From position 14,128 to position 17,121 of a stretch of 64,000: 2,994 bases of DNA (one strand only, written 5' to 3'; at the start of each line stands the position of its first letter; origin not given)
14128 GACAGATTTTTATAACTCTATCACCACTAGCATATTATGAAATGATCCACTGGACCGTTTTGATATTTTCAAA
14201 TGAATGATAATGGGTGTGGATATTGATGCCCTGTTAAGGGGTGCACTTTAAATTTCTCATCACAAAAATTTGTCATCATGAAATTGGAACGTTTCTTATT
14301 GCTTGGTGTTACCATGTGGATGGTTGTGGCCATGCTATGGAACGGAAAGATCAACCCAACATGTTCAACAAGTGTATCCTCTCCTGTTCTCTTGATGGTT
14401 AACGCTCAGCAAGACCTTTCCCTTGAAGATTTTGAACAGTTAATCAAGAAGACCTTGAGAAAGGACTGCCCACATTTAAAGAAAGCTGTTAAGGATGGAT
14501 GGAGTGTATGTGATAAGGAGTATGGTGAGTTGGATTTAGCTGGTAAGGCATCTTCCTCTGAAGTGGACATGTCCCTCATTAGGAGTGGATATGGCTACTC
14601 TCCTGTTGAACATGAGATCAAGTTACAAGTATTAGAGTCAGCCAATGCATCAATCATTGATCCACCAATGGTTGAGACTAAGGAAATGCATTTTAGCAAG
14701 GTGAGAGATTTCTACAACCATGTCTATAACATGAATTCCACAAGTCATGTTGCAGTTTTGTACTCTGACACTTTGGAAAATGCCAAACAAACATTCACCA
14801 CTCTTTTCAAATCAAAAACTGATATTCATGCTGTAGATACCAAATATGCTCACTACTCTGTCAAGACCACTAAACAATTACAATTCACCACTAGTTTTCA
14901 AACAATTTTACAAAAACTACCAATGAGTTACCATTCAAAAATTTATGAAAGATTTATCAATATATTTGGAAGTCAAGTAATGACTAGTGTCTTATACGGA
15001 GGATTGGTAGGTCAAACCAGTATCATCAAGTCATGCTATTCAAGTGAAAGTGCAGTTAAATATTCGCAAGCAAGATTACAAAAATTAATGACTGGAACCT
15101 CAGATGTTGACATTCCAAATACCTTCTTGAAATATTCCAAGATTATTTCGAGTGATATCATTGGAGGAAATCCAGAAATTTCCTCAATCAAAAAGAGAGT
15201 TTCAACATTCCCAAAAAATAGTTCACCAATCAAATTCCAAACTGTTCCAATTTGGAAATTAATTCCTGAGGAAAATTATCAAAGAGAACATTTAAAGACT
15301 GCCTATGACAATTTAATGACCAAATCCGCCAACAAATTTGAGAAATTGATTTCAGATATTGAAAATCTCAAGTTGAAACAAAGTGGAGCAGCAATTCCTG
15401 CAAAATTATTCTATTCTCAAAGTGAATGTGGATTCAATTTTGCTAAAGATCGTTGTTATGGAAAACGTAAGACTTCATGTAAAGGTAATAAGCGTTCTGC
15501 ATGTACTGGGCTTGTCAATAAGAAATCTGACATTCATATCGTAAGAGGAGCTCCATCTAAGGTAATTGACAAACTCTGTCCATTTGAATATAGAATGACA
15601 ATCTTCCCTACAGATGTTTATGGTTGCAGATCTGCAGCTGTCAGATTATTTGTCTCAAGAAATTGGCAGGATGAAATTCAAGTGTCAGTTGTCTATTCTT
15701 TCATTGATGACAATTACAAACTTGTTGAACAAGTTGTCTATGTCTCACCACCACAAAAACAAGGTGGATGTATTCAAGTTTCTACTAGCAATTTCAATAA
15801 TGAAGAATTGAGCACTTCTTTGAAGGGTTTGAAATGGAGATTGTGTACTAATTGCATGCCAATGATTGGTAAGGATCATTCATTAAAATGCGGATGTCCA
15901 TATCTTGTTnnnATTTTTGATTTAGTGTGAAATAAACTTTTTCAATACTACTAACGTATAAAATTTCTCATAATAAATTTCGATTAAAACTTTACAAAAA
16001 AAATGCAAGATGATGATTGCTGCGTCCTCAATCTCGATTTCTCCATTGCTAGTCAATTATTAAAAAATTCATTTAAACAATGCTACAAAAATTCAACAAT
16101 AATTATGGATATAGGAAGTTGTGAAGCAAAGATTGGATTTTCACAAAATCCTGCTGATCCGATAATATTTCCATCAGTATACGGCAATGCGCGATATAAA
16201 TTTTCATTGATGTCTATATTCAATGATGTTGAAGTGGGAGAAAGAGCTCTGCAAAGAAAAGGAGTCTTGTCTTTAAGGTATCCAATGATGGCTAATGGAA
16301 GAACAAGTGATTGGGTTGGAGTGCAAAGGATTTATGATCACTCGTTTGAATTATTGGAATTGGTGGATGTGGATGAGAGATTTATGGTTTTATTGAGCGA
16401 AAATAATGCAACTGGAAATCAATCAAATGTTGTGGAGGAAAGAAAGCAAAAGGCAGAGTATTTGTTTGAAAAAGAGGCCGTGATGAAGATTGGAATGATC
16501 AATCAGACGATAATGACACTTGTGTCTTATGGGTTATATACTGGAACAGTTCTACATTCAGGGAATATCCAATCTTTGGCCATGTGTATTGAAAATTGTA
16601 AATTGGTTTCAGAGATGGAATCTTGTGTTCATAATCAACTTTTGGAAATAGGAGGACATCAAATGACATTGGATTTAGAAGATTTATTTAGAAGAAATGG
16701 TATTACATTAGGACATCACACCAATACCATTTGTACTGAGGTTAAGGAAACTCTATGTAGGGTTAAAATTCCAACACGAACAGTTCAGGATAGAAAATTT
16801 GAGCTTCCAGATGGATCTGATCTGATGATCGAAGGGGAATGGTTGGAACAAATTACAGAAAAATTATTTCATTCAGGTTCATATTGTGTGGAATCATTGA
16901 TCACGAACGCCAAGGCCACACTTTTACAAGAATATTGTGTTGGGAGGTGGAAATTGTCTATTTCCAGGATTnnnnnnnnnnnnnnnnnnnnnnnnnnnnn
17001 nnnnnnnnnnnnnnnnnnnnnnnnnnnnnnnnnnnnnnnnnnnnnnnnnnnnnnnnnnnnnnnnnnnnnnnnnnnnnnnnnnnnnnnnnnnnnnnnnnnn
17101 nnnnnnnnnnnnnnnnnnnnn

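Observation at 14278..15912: Three-member family of secreted Cys-rich (possibly MACPF-like) proteins, with the extra copies parked at the 3' ends of both PARP-domain genes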

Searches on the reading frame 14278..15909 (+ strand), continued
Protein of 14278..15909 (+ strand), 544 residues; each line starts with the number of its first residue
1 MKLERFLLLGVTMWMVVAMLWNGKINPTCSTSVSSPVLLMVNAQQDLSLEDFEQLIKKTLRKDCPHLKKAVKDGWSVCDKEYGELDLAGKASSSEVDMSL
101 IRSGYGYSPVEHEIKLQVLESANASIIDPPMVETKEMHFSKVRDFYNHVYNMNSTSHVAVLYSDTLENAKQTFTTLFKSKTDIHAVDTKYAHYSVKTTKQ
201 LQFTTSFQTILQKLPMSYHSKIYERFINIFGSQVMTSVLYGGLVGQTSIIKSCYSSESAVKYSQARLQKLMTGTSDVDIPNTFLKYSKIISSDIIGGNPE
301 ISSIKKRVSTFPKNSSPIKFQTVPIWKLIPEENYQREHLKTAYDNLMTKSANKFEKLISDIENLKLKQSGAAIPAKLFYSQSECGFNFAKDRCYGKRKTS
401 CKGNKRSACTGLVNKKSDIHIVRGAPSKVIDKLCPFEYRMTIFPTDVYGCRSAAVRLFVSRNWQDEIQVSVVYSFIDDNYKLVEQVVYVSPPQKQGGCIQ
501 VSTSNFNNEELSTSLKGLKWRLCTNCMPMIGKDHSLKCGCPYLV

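Call 37: find_homologous_proteins(query=A2, max_evalue=0.00001)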
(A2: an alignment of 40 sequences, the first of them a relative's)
Query A2 (40 sequences) (544 aa, profile of the alignment): 17 proteins with E <= 0.00001 among 8000 candidates.
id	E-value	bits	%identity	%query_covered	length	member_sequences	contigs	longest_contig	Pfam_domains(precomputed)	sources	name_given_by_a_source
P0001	2.2e-111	391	100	100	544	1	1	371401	PF01823.25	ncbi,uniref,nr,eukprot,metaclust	ncbi:predicted protein [Naegleria gruberi]|uniref:Predicted protein n=1 Tax=Naegleria gruberi TaxID=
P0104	9.0e-19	86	26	15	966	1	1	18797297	PF00168.37,PF01823.25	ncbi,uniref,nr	ncbi:hypothetical protein Q5P01_025499 [Channa striata]|uniref:Perforin-1-like n=1 Tax=Channa striat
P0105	1.1e-11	63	26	15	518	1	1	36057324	PF00168.37,PF01823.25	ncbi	ncbi:perforin-1-like [Xenentodon cancila]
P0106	1.5e-11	62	19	30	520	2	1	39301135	PF00168.37,PF01823.25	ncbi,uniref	ncbi:perforin-1-like isoform X2 [Thunnus thynnus]|uniref:perforin-1-like isoform X2 n=1 Tax=Thunnus 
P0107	9.4e-11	60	20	31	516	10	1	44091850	PF00168.37,PF01823.25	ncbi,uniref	ncbi:perforin-1-like isoform X2 [Oryzias latipes]|uniref:MACPF domain-containing protein n=1 Tax=Ory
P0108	1.4e-10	59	26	12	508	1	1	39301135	PF00168.37,PF01823.25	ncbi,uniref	ncbi:perforin-1-like isoform X2 [Thunnus thynnus]|uniref:perforin-1-like isoform X2 n=1 Tax=Thunnus 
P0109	2.5e-10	58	19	30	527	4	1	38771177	PF00168.37,PF01823.25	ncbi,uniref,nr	ncbi:perforin-1-like [Thunnus maccoyii]|uniref:perforin-1-like n=1 Tax=Thunnus maccoyii TaxID=8240 R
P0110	3.4e-10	58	20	38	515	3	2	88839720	PF00168.37,PF01823.25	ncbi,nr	ncbi:perforin-1 [Nothobranchius furzeri]|nr:perforin-1 [Nothobranchius furzeri] KAF7223669.1 perfori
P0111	5.6e-10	57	24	13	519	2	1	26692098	PF00168.37,PF01823.25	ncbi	ncbi:hypothetical protein PAMP_021348 [Pampus punctatissimus]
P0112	8.5e-10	57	19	35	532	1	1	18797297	PF00168.37,PF01823.25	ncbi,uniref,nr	ncbi:hypothetical protein Q5P01_025500 [Channa striata]|uniref:Perforin-1-like n=1 Tax=Channa striat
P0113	1.3e-9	56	23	31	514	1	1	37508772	PF00168.37,PF01823.25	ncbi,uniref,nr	ncbi:hypothetical protein OJAV_G00004130 [Oryzias javanicus]|uniref:Uncharacterized protein n=1 Tax=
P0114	2.8e-9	55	22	35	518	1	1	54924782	PF00168.37,PF01823.25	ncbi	ncbi:perforin-1-like [Symphorus nematophorus]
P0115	4.5e-9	54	25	15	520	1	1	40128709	PF00168.37,PF01823.25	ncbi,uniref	ncbi:perforin-1-like [Pagrus major]|uniref:perforin-1-like n=1 Tax=Pagrus major TaxID=143350 RepID=U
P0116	6.5e-9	54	25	15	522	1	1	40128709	PF00168.37,PF01823.25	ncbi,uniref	ncbi:perforin-1-like [Pagrus major]|uniref:perforin-1-like n=1 Tax=Pagrus major TaxID=143350 RepID=U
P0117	1.2e-7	49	27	17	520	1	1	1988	PF00168.37,PF01823.25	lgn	-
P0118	4.3e-7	48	19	29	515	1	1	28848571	PF00168.37,PF01823.25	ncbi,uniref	ncbi:perforin-1-like [Enoplosus armatus]|uniref:perforin-1-like n=1 Tax=Enoplosus armatus TaxID=2153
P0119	3.6e-6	45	26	14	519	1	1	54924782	PF00168.37,PF01823.25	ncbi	ncbi:perforin-1-like [Symphorus nematophorus]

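Call 38: search_protein_families(library=pfam, alignment_id=A2, max_evalue=0.01)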
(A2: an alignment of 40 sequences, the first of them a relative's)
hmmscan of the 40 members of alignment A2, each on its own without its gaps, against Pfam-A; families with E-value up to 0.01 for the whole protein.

A. member 1, P0001 (544 aa): 1 family
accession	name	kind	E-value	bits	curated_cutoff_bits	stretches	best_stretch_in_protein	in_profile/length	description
PF01823.24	MACPF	-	5.7e-13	49.9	21.5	1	183-344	25-212/214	MAC/Perforin domain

B. families by the number of members that match (of 40 scanned): 2 families
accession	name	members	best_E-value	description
PF01823.24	MACPF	37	1.5e-21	MAC/Perforin domain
PF00443.35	UCH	1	0.0074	Ubiquitin carboxyl-terminal hydrolase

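Call 51: list_cluster_members(proteins=[P0015, P0019, P0023, P0024, P0025, P0027, P0028, P0031, P0033, P0034])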
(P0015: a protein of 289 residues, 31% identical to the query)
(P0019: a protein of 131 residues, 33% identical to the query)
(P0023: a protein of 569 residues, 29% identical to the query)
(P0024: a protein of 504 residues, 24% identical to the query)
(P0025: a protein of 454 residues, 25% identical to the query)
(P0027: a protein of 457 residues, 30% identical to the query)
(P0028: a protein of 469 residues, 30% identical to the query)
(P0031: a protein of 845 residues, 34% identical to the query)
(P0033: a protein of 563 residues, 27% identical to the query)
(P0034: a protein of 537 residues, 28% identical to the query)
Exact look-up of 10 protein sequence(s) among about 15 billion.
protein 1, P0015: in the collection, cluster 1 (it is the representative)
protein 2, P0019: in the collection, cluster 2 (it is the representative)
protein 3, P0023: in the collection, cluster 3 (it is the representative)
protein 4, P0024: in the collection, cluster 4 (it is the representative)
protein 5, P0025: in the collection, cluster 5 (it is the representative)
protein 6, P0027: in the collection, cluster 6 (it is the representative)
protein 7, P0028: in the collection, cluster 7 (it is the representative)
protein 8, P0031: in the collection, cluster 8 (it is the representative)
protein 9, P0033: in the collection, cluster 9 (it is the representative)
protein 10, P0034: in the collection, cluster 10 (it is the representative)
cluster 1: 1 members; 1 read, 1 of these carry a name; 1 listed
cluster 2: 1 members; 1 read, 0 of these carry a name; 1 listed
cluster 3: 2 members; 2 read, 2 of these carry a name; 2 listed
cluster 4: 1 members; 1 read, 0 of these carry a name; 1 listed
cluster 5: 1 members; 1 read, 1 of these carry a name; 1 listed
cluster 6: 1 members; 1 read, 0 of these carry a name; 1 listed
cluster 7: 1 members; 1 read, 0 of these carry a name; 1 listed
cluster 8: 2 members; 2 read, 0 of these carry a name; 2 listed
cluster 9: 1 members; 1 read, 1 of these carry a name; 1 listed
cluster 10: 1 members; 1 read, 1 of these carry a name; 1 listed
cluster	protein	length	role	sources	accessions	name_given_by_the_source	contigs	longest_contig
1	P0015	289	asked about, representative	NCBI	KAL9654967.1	hypothetical protein ABK040_008756 [Willaertia magna]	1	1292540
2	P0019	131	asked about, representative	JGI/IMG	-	-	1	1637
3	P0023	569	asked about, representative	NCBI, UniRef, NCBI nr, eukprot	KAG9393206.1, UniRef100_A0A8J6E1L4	MAC/Perforin domain [Carpediemonas membranifera] | MAC/Perforin domain n=1 Tax=Carpediemonas membranifera TaxID=201153 RepID=A0A8J6E1L4_9EUKA | KAG9393206.1 MAC/Perforin domain [Carpediemonas membranifera]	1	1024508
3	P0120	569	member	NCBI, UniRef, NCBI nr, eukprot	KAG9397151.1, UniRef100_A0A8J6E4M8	MAC/Perforin domain [Carpediemonas membranifera] | MAC/Perforin domain n=1 Tax=Carpediemonas membranifera TaxID=201153 RepID=A0A8J6E4M8_9EUKA | KAG9397151.1 MAC/Perforin domain [Carpediemonas membranifera]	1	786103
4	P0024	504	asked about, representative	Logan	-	-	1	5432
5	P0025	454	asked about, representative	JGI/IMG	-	hypothetical protein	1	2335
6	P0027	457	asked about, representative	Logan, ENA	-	-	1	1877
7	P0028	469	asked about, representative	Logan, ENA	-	-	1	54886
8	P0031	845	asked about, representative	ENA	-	-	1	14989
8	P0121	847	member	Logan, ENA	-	-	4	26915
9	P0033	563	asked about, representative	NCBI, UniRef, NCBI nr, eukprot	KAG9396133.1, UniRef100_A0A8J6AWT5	MAC/perforin domain protein [Carpediemonas membranifera] | MAC/perforin domain protein n=1 Tax=Carpediemonas membranifera TaxID=201153 ... | KAG9396133.1 MAC/perforin domain protein [Carpediemonas membranifera]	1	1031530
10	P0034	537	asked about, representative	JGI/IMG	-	hypothetical protein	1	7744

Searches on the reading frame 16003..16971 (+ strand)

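Call 5: search_protein_families(library=pfam, proteins=[window:16003-16971:+], max_evalue=0.1)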
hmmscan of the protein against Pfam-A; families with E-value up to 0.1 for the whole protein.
window:16003-16971:+ (323 aa): 1 family
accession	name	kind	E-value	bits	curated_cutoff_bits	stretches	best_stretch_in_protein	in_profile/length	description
PF00022.25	Actin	-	7.9e-27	94.3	27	2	29-236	3-194/410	Actin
